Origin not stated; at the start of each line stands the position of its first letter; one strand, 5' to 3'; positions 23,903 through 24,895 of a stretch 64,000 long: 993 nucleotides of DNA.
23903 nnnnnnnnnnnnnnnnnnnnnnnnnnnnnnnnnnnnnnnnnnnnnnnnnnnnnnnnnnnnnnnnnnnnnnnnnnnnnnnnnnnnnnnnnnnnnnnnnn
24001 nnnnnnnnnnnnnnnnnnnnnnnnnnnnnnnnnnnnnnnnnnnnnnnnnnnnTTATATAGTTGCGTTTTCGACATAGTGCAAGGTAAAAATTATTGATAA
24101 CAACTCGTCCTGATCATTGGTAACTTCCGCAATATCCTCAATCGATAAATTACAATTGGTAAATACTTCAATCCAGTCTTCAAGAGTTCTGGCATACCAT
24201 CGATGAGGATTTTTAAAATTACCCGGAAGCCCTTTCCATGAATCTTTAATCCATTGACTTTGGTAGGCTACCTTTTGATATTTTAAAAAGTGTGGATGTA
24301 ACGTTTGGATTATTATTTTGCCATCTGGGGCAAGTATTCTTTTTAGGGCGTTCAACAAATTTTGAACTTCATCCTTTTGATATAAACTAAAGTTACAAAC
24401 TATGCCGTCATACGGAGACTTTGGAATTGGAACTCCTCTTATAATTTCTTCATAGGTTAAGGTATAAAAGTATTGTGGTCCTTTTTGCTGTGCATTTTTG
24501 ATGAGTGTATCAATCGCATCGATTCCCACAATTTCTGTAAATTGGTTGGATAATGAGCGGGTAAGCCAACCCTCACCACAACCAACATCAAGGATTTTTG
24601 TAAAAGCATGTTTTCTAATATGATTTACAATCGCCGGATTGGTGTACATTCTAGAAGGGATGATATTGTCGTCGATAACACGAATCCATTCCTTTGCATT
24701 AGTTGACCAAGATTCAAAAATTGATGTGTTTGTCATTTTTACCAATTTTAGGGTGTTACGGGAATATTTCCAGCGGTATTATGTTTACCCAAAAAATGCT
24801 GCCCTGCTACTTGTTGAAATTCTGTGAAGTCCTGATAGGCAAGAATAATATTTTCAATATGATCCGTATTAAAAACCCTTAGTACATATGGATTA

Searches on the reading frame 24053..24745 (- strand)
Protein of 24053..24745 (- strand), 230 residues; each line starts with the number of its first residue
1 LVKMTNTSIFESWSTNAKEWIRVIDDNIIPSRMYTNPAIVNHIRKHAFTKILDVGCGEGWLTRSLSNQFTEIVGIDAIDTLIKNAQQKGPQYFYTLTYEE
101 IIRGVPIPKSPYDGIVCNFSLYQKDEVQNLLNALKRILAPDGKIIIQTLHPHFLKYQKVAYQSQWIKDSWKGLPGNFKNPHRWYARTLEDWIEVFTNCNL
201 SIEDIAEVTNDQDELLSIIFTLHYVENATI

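Call 69: search_protein_families(library=pfam, proteins=[window:24053-24745:-], max_evalue=0.00001)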
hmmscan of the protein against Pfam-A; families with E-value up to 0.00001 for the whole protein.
window:24053-24745:- (230 aa): 7 families
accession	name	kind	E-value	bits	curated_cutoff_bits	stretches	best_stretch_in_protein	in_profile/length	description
PF13489.12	Methyltransf_23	-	2.8e-15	56.8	27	1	49-191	24-153/164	Methyltransferase domain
PF08241.18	Methyltransf_11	-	1.8e-14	54.5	21.2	1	52-146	1-95/95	Methyltransferase domain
PF13649.12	Methyltransf_25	-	1.1e-13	52.1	27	1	51-142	1-97/97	Methyltransferase domain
PF08242.18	Methyltransf_12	-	3.2e-11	44.2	30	1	52-144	1-98/98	Methyltransferase domain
PF13847.12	Methyltransf_31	-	1.2e-10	41.7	27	1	49-150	5-113/145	Methyltransferase domain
PF05219.18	DREV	-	2e-08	34.1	26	1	49-205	96-238/265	DREV methyltransferase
PF05175.20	MTS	-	7.4e-07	29.4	23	1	39-158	23-148/170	Methyltransferase small domain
